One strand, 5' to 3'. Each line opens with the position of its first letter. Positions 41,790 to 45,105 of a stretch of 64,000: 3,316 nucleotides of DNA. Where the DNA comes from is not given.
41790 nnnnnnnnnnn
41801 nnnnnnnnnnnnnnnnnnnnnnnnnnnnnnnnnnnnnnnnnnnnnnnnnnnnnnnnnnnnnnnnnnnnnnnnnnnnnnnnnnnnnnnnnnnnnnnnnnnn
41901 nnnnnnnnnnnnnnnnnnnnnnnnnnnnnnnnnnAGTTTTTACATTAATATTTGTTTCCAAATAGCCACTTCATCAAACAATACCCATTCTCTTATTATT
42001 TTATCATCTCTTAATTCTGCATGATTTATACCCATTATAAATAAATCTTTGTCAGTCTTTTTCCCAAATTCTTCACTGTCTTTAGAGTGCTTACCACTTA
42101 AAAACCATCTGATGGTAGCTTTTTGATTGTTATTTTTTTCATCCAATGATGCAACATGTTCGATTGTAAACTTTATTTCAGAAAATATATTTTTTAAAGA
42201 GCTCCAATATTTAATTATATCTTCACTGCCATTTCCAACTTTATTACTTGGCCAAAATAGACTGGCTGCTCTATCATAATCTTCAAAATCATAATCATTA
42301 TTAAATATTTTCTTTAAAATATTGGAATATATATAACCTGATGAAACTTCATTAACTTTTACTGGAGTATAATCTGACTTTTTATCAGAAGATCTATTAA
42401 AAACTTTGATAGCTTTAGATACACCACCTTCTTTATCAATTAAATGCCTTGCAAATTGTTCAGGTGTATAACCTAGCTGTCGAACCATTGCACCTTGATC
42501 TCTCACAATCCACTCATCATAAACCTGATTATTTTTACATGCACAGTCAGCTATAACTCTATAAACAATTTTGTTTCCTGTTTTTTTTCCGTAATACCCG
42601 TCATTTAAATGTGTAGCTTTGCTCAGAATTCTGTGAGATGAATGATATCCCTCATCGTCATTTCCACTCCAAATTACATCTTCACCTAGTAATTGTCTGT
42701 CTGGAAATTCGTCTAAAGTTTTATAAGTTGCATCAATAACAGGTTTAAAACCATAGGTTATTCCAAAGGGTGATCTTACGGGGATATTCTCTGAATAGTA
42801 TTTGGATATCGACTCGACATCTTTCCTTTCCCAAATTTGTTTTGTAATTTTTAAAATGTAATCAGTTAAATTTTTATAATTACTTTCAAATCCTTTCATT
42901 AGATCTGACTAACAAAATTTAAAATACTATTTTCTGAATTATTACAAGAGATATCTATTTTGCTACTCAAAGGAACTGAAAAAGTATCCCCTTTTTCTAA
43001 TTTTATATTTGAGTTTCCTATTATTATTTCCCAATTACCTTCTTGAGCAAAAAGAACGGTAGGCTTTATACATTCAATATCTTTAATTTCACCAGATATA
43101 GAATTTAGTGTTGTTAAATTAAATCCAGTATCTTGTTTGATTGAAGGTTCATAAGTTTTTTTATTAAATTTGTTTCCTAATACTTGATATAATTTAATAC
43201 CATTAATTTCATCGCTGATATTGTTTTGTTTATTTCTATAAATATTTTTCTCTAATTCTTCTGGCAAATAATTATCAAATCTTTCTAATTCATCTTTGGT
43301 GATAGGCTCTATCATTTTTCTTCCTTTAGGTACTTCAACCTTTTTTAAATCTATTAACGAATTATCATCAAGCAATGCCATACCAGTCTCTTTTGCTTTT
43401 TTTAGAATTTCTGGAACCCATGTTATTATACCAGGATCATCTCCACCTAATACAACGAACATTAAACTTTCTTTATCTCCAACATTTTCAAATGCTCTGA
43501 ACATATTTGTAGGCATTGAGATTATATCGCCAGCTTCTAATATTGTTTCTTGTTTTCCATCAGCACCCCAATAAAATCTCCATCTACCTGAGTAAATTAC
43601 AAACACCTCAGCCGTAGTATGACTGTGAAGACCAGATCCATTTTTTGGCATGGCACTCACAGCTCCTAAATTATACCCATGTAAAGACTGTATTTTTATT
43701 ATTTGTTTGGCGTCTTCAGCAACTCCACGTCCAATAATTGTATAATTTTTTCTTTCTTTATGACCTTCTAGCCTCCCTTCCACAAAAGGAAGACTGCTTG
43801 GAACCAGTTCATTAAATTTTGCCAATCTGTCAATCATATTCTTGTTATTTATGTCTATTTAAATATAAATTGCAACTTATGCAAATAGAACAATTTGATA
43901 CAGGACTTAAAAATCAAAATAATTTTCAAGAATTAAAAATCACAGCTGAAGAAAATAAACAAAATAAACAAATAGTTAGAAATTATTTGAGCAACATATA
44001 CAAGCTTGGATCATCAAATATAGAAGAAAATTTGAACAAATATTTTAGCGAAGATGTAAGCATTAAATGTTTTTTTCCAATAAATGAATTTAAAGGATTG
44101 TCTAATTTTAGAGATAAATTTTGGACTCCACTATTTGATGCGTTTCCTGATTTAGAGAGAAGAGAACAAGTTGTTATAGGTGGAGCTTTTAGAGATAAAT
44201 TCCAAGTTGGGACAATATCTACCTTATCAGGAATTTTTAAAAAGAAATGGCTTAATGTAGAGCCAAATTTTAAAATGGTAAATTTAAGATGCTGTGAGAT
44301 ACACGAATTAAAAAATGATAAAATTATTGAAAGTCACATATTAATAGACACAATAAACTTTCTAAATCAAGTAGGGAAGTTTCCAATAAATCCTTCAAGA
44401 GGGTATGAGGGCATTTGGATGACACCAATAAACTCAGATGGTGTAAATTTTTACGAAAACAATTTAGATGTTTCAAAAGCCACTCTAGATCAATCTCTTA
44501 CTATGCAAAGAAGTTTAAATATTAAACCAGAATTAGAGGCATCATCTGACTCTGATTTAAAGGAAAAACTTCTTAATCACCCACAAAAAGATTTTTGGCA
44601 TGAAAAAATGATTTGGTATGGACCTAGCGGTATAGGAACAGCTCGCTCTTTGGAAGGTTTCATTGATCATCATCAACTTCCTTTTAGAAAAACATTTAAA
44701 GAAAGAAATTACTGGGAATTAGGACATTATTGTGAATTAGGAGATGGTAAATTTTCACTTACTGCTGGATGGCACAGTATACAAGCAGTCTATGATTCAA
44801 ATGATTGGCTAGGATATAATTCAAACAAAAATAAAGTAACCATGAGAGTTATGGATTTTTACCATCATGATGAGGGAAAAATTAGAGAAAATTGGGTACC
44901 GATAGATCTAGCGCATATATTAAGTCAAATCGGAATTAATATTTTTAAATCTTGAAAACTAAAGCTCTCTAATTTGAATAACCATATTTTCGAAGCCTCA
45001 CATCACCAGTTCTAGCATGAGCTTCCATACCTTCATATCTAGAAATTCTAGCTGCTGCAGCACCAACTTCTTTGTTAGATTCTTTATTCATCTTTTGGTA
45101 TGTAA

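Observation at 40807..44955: Transporter-linked cluster of a MetE-core zinc enzyme, two tandem-SnoaL proteins and a bicupin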

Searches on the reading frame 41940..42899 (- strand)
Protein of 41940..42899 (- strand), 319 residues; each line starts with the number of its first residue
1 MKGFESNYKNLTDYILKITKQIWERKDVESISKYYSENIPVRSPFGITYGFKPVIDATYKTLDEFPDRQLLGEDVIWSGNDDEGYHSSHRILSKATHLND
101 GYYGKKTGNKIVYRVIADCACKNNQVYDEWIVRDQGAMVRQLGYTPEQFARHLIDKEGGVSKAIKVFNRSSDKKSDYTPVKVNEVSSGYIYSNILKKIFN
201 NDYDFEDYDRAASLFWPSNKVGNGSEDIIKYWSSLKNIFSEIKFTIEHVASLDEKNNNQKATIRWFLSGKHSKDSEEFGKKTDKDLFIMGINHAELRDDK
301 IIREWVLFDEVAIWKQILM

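Call 3: search_protein_families(library=pfam, proteins=[window:41940-42899:-], max_evalue=0.01)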
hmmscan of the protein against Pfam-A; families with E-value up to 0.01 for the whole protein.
window:41940-42899:- (319 aa): 2 families
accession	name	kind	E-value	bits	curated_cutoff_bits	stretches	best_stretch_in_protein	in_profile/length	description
PF07366.18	SnoaL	-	4.4e-14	52.8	28.4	2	219-317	34-126/126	SnoaL-like polyketide cyclase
PF12680.13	SnoaL_2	-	2.3e-08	35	27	1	198-303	19-101/102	SnoaL-like domain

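Call 4: search_protein_families(library=ncbifam, proteins=[window:41940-42899:-], max_evalue=0.01)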
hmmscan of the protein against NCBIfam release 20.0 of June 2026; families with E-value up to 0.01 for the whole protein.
window:41940-42899:- (319 aa): 1 family
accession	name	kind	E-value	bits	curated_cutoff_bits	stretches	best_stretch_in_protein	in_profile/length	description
TIGR02096.1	TIGR02096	subfamily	0.00042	20.6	97.1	0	224-316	40-127/129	ketosteroid isomerase-related protein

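Call 15: search_solved_structures(query=window:41940-42899:-, max_evalue=1)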
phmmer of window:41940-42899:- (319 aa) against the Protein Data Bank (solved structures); distinct sequences matched with E-value up to 1: 2.
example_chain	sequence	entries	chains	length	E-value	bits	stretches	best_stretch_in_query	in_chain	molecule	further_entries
2gey_A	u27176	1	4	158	0.15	14.5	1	22-147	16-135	AclR protein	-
8ysb_A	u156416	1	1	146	0.52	12.7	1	21-149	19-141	Predicted ester cyclase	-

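Call 89: predict_structure(alignment_id=A3)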
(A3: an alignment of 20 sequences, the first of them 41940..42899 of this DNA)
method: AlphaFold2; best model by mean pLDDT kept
length: 319 residues; sequences in the alignment: 20
mean_pLDDT: 72.0   pTM: 0.72
mean pLDDT of the five models: 72.0, 67.7, 60.4, 53.2, 35.5
residues with pLDDT >= 90: 23; 70-90: 178; 50-70: 68; < 50: 50
segments of 3 or more residues with pLDDT < 50: 1-5, 14-34, 38-41, 169-184
pLDDT, mean of each block of 10 residues (from residue 1): 47 48 41 47 56 67 83 75 74 88 89 81 66 82 89 89 68 43 64 83 67 52 68 80 82 73 85 85 86 82 80 86
secondary structure, 60 per line:
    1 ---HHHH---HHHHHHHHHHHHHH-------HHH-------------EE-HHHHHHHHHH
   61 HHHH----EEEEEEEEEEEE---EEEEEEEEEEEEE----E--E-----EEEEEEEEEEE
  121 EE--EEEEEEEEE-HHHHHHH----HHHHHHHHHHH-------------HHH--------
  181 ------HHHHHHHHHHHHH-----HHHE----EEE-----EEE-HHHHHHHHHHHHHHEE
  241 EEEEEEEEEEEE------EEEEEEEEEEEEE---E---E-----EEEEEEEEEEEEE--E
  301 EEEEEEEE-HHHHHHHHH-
elements in order: H4-7 H11-24 H51-64 E69-80 E84-96 E110-122 E125-133 H135-141 H146-156 H187-199 E213-215 E221-223 H225-238 E239-252 E259-271 E285-297 E300-308 H310-318

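Call 94: fold_search(model_id=the predicted structure, library=pdb)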
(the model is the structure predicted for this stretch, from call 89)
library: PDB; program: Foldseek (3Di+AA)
matches with E <= 10: 1314; with E <= 0.001: 232
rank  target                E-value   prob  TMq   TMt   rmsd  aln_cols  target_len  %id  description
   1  8r2b_B                8.5e-07  1.00  0.33  0.72   3.5       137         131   10  X-ray crystallographic structure of SnoaL2 in complex with the polyketide substrate (released 2024-08-07)
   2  6hnn_B                9.0e-07  1.00  0.34  0.72   3.6       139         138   15  Crystal structure of wild-type IdmH, a putative polyketide cyclase from Streptomyces antibioticus (released 2019-11-06)
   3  6hnn_F                1.2e-06  1.00  0.34  0.74   3.4       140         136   15  Crystal structure of wild-type IdmH, a putative polyketide cyclase from Streptomyces antibioticus (released 2019-11-06)
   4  6hnn_A                1.4e-06  1.00  0.35  0.75   3.3       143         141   15  Crystal structure of wild-type IdmH, a putative polyketide cyclase from Streptomyces antibioticus (released 2019-11-06)
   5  8r2e_B                1.7e-06  1.00  0.30  0.68   3.6       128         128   11  X-ray crystallographic structure of SnoaL2 in complex with the polyketide reaction product (released 2024-08-07)
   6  8r2b_A                2.1e-06  1.00  0.32  0.71   3.5       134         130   10  X-ray crystallographic structure of SnoaL2 in complex with the polyketide substrate (released 2024-08-07)
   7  2gey_B                2.3e-06  1.00  0.31  0.69   3.1       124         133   10  Crystal Structure of AclR a putative hydroxylase from Streptomyces galilaeus (released 2006-07-18)
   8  3f8h_A                2.5e-06  1.00  0.36  0.74   3.3       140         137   11  Crystal structure of a putative polyketide cyclase (tm1040_3560) from silicibacter sp. tm1040 at 2.00 A resolution (released 2008-11-25)
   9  8r2e_A                2.5e-06  1.00  0.32  0.72   3.5       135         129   10  X-ray crystallographic structure of SnoaL2 in complex with the polyketide reaction product (released 2024-08-07)
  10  2gey_A                3.1e-06  1.00  0.30  0.56   3.8       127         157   10  Crystal Structure of AclR a putative hydroxylase from Streptomyces galilaeus (released 2006-07-18)
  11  2gey_C                3.9e-06  1.00  0.32  0.64   3.0       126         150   10  Crystal Structure of AclR a putative hydroxylase from Streptomyces galilaeus (released 2006-07-18)
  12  3kkg                  4.4e-06  1.00  0.33  0.67   4.0       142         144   13  Crystal structure of Putative SnoaL-like polyketide cyclase (YP_509242.1) from Jannaschia Sp. CCS1 at 1.40 A resolution (released 2009-12-01)
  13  6hnn_E                5.6e-06  1.00  0.35  0.76   3.3       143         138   15  Crystal structure of wild-type IdmH, a putative polyketide cyclase from Streptomyces antibioticus (released 2019-11-06)
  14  8r20_A                5.9e-06  1.00  0.34  0.73   2.6       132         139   11  X-ray crystallographic structure of KstA15, polyketide biosynthesis enzyme (released 2024-08-07)
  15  9mup                  6.7e-06  1.00  0.32  0.52   6.1       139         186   13  4OT-SnoaL from P. atlanticus - 3-bromopropiolate treated (released 2025-04-09)
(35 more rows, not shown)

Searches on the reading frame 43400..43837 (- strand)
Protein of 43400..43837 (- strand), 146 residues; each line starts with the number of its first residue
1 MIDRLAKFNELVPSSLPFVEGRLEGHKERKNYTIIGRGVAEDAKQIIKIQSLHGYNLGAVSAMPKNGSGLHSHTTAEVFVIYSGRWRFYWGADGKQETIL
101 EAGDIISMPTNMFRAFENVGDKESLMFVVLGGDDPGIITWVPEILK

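Call 41: search_solved_structures(query=window:43400-43837:-, max_evalue=1, show_alignments=4)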
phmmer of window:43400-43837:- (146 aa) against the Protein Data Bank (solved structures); distinct sequences matched with E-value up to 1: 24.
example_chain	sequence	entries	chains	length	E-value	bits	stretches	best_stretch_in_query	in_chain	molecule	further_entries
6a53_A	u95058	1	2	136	0.00014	25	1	53-128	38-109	Novel protein with potential Cupin domain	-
6a55_A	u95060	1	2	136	0.00015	25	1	53-128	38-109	Novel protein with potential Cupin domain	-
5tfz_A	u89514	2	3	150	0.00018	24.7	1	53-128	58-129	dimethylsulfoniopropionate lyase DddK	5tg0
6a54_A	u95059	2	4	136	0.00072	22.7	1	53-128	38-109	Novel protein with potential Cupin domain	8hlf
4qgl_A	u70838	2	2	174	0.041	17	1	68-124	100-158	Acireductone dioxygenase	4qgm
2f4p_A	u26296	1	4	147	0.044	17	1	68-123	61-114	hypothetical protein TM1010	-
6cpb_A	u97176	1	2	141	0.24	14.6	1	78-113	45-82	Carbon monoxide oxidation system transcription regulator CooA-1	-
4met_A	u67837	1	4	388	0.24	14.6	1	68-134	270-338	Oxalate decarboxylase OxdC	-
6tzp_A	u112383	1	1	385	0.27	14.4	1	68-134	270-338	Oxalate decarboxylase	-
6ufi_A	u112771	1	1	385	0.27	14.4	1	68-134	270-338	Cupin domain-containing protein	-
2uy8_A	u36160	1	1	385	0.27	14.4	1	68-134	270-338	OXALATE DECARBOXYLASE OXDC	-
3s0m_A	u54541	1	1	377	0.3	14.3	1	68-134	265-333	Oxalate decarboxylase oxdC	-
2uya_A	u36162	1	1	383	0.3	14.2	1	68-134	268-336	OXALATE DECARBOXYLASE OXDC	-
2v09_A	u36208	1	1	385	0.3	14.2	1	68-134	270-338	OXALATE DECARBOXYLASE OXDC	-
5vg3_A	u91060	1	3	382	0.3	14.2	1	68-134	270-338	Oxalate decarboxylase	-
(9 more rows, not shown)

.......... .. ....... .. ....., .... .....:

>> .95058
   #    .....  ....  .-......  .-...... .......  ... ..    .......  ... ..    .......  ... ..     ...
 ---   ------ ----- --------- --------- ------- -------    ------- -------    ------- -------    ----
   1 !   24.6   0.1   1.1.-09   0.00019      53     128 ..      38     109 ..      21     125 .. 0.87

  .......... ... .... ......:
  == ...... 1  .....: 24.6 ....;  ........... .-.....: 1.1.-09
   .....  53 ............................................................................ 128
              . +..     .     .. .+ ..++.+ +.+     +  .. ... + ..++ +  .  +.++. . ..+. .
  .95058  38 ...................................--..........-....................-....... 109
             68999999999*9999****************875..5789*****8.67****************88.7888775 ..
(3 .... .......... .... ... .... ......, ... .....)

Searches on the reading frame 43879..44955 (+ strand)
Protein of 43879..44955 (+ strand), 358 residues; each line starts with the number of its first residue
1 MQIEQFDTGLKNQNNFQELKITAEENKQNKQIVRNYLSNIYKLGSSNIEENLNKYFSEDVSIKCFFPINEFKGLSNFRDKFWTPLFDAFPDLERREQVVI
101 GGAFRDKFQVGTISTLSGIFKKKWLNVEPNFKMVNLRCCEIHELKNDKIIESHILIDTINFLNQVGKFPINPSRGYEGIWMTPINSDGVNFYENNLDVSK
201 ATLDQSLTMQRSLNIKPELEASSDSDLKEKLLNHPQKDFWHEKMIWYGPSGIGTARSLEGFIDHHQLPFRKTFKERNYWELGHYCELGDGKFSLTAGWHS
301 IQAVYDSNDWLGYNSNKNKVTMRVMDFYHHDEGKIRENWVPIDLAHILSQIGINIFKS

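Call 3: search_protein_families(library=pfam, proteins=[window:43879-44955:+], max_evalue=0.01)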
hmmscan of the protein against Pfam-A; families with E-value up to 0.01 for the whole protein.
window:43879-44955:+ (358 aa): 2 families
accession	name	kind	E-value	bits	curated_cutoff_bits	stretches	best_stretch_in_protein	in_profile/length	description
PF07366.18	SnoaL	-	5.7e-19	68.6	28.4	2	50-164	17-125/126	SnoaL-like polyketide cyclase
PF12680.13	SnoaL_2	-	2.2e-10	41.5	27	2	52-151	16-101/102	SnoaL-like domain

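Call 4: search_protein_families(library=ncbifam, proteins=[window:43879-44955:+], max_evalue=0.01)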
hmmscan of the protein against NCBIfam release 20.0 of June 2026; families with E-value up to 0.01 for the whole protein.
window:43879-44955:+ (358 aa): 1 family
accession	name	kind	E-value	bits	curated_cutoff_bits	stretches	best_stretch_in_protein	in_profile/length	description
TIGR02096.1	TIGR02096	subfamily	1.7e-06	28.3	97.1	1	50-166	17-129/129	ketosteroid isomerase-related protein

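Call 17: search_solved_structures(query=window:43879-44955:+, max_evalue=1)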
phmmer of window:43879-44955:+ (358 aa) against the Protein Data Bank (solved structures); distinct sequences matched with E-value up to 1: 9.
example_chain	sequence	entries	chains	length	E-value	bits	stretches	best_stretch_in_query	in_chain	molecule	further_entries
9ngl_A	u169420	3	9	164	0.51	12.5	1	164-201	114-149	Cis-3-chloroacrylic acid dehalogenase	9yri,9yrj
9nff_B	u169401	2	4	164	0.79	11.9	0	166-201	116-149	Cis-3-chloroacrylic acid dehalogenase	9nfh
9ng4_A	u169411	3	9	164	0.79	11.9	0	166-201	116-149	Cis-3-chloroacrylic acid dehalogenase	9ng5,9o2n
9ng7_A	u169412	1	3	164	0.79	11.9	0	166-201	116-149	Cis-3-chloroacrylic acid dehalogenase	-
9nga_A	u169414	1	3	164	0.79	11.9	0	166-201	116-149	Cis-3-chloroacrylic acid dehalogenase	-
9ng8_A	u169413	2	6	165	0.8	11.9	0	166-201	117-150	Cis-3-chloroacrylic acid dehalogenase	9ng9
9nfd_B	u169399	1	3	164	0.81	11.9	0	166-201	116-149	Cis-3-chloroacrylic acid dehalogenase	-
9nf9_A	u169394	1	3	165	0.82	11.9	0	166-201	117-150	Cis-3-chloroacrylic acid dehalogenase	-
9nf1_A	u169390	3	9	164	0.93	11.7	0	167-201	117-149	Cis-3-chloroacrylic acid dehalogenase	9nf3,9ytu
